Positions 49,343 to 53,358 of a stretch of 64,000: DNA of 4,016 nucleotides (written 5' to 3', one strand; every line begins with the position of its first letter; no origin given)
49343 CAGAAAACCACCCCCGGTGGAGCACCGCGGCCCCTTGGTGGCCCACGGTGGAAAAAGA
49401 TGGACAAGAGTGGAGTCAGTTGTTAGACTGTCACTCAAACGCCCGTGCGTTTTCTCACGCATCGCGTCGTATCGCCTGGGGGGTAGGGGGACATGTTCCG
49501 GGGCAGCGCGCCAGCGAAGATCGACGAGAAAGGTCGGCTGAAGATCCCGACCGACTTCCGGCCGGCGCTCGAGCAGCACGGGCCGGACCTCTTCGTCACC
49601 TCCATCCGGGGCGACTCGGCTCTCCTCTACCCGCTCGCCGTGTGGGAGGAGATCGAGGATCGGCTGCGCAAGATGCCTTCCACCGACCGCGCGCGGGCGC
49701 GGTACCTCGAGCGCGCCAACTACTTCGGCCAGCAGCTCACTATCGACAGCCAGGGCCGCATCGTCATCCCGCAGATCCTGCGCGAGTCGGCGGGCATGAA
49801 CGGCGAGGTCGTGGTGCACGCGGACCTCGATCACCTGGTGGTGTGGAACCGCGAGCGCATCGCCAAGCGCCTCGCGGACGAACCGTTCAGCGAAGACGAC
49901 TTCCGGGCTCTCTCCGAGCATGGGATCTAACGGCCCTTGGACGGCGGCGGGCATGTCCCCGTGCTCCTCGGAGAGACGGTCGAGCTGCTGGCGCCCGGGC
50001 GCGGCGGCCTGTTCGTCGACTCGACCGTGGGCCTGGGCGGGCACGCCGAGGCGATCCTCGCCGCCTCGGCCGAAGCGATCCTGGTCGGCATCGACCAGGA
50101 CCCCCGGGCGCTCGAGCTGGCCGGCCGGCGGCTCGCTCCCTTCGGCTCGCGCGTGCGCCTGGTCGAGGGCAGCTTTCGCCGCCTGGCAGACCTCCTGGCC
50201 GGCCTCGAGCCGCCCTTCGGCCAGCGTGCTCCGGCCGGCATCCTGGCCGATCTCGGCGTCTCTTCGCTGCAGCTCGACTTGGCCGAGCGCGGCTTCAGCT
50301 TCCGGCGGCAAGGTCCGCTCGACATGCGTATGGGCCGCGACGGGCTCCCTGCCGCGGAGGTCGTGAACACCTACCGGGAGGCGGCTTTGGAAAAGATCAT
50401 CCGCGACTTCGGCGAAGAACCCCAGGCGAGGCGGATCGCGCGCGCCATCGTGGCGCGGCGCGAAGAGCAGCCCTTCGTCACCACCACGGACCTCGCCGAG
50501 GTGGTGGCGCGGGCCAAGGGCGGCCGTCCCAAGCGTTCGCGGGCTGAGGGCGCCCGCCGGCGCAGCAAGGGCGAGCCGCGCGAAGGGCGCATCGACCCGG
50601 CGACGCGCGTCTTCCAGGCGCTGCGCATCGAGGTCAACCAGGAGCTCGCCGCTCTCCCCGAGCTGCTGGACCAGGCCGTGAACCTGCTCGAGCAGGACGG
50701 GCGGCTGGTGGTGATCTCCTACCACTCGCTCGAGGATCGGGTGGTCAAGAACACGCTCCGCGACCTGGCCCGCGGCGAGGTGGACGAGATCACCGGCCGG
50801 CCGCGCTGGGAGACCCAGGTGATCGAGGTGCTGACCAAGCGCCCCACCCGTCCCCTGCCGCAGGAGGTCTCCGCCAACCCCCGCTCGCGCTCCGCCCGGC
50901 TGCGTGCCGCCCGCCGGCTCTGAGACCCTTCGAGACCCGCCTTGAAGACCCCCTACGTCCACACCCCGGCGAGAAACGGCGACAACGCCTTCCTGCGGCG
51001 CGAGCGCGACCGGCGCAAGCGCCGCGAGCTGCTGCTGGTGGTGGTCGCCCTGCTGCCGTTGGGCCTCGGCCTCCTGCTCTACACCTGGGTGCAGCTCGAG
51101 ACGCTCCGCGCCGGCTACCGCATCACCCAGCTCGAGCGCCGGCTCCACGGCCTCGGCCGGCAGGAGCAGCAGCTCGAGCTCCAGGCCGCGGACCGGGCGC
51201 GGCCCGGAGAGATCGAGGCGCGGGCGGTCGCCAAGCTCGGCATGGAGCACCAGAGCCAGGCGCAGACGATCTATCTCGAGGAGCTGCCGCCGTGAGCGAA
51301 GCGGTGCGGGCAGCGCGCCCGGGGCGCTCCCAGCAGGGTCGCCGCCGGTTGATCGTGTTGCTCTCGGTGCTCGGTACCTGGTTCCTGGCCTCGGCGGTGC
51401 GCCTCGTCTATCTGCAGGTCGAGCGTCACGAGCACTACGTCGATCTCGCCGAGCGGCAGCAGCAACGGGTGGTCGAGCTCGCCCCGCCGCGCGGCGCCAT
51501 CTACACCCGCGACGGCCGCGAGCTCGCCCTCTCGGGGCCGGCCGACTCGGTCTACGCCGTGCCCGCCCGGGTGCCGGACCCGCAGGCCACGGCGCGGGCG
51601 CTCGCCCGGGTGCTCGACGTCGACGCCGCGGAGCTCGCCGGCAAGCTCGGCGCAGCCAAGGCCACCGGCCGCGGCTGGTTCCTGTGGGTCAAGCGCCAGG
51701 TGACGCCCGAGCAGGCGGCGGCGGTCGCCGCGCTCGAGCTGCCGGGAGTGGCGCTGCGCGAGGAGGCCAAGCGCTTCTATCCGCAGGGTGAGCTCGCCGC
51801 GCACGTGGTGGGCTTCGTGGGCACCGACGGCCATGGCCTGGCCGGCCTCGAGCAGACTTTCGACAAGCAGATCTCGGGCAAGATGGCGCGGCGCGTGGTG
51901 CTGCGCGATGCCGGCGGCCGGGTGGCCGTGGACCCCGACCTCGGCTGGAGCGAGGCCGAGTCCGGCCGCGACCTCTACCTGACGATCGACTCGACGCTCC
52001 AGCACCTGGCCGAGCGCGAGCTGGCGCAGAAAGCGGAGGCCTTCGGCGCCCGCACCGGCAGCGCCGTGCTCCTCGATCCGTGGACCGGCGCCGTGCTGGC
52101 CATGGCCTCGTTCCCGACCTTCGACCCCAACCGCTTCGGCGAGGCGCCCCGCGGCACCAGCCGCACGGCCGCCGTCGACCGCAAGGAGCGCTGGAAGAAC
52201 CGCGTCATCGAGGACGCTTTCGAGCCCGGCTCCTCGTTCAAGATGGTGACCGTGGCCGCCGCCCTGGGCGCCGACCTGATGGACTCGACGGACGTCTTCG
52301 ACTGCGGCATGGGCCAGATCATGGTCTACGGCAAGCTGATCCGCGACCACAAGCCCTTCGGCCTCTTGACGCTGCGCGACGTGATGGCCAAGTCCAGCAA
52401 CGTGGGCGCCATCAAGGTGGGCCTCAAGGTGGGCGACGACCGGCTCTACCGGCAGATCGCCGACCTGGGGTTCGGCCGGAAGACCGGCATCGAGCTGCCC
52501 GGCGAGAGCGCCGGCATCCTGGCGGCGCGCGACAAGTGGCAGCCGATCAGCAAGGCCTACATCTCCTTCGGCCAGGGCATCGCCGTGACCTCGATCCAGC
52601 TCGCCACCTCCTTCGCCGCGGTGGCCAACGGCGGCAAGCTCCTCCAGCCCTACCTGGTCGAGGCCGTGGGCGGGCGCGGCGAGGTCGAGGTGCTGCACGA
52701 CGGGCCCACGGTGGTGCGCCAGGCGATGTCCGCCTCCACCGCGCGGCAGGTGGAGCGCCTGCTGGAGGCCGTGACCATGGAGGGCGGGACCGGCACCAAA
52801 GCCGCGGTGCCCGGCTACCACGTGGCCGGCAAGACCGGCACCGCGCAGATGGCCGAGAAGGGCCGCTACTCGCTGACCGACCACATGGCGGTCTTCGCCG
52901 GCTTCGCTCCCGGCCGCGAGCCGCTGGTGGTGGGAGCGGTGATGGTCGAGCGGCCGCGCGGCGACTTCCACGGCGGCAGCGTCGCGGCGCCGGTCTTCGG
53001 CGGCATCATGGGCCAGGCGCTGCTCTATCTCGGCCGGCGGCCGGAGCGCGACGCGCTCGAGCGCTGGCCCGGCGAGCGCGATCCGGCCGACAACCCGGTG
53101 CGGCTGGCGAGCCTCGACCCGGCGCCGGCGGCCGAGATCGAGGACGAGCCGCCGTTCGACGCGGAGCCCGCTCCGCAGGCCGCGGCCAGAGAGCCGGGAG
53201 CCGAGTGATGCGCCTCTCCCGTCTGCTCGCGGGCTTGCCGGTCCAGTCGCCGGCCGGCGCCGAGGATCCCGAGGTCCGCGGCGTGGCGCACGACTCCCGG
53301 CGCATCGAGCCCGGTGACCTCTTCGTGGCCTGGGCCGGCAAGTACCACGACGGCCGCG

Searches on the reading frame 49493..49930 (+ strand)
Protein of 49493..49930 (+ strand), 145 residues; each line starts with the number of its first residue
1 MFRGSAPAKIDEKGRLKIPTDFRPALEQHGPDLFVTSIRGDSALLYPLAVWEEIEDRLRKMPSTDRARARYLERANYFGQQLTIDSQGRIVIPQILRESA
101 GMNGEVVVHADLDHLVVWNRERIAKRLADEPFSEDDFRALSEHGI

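Call 83: search_protein_families(library=pfam, proteins=[window:49493-49930:+], max_evalue=0.0001)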
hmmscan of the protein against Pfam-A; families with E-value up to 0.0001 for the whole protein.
window:49493-49930:+ (145 aa): 1 family
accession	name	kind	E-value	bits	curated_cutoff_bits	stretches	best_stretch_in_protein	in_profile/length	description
PF02381.23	MraZ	-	1.8e-21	76.3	23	2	80-140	6-69/72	MraZ protein, putative antitoxin-like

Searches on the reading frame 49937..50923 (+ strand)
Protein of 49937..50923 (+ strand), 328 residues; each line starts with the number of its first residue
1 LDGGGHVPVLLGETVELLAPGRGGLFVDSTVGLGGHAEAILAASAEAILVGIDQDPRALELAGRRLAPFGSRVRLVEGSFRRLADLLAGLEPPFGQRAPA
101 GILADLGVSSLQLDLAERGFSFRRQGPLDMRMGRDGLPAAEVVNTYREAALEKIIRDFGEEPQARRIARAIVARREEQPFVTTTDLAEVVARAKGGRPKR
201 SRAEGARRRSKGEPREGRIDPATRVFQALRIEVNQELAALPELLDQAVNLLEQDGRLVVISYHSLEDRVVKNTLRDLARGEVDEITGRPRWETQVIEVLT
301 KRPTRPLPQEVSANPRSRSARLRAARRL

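Call 83: search_protein_families(library=pfam, proteins=[window:49937-50923:+], max_evalue=0.0001)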
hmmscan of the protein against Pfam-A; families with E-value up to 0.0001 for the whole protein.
window:49937-50923:+ (328 aa): 1 family
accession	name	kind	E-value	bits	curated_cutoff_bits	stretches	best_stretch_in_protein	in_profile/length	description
PF01795.25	Methyltransf_5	-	4.1e-100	335.7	27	1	6-327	4-308/309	MraW methylase family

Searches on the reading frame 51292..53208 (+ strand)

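Call 83: search_protein_families(library=pfam, proteins=[window:51292-53208:+], max_evalue=0.0001)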
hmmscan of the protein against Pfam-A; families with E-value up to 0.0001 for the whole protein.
window:51292-53208:+ (638 aa): 3 families
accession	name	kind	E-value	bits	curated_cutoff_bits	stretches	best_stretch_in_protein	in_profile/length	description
PF00905.27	Transpeptidase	-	3.4e-74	250.2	22.1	1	256-573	1-298/299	Penicillin binding protein transpeptidase domain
PF03717.20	PBP_dimer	-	3.2e-21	77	24.4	1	64-211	3-175/180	Penicillin-binding Protein dimerisation domain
PF21922.1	PBP_dimer_2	-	8.7e-06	26.4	27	0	160-202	24-65/83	Penicillin binding protein A dimerisation domain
